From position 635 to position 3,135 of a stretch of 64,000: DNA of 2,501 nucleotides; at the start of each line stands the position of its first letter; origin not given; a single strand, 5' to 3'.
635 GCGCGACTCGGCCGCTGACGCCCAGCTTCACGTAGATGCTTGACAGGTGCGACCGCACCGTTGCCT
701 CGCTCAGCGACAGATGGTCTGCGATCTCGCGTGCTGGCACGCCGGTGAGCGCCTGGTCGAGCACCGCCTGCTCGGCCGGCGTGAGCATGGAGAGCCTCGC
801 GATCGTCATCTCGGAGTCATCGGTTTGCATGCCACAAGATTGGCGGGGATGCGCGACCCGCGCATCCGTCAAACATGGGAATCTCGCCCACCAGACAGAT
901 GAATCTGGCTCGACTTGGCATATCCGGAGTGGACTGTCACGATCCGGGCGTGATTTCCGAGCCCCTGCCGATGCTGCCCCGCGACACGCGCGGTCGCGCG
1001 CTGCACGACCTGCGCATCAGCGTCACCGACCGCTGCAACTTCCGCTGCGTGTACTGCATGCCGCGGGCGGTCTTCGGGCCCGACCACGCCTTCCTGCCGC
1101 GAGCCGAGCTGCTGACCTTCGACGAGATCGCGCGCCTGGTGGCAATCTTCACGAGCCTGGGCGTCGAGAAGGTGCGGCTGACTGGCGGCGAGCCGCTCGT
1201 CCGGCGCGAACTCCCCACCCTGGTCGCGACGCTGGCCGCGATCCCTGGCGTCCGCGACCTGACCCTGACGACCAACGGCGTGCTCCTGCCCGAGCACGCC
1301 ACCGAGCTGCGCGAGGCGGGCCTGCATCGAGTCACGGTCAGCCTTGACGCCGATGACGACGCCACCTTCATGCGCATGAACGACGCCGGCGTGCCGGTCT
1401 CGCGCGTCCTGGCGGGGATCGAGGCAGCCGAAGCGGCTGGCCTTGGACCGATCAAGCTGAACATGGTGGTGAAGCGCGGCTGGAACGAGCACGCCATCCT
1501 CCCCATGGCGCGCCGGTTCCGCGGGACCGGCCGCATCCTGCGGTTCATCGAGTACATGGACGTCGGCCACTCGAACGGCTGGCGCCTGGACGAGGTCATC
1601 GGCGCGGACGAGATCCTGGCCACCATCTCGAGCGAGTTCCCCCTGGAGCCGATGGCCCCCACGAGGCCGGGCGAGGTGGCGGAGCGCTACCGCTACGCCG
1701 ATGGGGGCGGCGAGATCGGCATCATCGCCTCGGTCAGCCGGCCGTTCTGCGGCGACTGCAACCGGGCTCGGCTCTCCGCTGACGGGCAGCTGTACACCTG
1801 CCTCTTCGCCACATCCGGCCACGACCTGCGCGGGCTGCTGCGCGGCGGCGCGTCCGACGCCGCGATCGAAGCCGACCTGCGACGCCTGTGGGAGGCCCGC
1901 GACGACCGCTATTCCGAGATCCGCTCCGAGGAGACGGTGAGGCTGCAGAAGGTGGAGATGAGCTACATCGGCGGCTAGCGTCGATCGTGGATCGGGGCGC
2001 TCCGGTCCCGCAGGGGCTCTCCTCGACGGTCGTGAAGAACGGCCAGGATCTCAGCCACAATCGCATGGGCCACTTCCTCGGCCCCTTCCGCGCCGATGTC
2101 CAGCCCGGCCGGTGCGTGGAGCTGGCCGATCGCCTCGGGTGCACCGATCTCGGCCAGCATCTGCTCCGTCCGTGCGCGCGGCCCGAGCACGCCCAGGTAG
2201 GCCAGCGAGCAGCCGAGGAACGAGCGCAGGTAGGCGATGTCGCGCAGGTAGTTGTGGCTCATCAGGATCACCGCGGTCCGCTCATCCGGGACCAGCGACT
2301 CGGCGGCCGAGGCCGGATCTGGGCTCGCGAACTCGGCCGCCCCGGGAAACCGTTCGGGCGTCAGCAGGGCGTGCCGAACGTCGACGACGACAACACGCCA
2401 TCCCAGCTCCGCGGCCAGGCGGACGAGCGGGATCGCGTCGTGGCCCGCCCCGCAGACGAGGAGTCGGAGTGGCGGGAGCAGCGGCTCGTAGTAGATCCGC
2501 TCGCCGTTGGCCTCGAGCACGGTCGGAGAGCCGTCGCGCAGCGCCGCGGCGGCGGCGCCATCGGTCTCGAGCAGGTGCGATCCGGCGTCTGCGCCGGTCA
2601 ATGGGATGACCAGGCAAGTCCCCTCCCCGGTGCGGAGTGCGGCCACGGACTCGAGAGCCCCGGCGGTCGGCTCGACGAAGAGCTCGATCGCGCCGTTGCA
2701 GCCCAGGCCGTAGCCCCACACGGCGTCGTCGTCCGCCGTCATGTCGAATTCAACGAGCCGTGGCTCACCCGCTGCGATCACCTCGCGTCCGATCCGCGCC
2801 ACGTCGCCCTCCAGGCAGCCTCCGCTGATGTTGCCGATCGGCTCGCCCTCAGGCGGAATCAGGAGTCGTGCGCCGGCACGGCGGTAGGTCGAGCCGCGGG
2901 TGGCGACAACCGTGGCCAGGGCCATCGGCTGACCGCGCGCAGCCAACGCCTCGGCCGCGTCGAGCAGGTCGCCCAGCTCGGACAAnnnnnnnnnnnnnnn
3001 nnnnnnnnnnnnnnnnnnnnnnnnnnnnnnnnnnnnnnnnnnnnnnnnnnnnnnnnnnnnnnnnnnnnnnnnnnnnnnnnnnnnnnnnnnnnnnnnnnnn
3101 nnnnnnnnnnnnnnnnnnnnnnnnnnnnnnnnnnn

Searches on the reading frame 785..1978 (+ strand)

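Call 80: search_protein_families(library=pfam, proteins=[window:785-1978:+], max_evalue=0.00001)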
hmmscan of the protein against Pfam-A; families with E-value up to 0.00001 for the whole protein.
window:785-1978:+ (397 aa): 2 families
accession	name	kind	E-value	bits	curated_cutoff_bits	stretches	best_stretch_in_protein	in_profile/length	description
PF06463.18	Mob_synth_C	-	7.5e-39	133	37.4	1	252-377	3-127/128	Molybdenum Cofactor Synthesis C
PF04055.27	Radical_SAM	-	6.5e-33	114.7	29.5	1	78-243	1-164/166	Radical SAM superfamily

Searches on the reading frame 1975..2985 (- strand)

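Call 80: search_protein_families(library=pfam, proteins=[window:1975-2985:-], max_evalue=0.00001)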
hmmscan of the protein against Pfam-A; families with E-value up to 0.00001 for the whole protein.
window:1975-2985:- (336 aa): 2 families
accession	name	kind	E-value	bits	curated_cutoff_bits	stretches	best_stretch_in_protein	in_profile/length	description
PF13478.12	XdhC_C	-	4e-32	111.8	29.7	1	175-313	1-125/125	XdhC Rossmann domain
PF02625.21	XdhC_CoxI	-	1.2e-24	86.4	24.3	1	15-81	2-68/68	XdhC and CoxI family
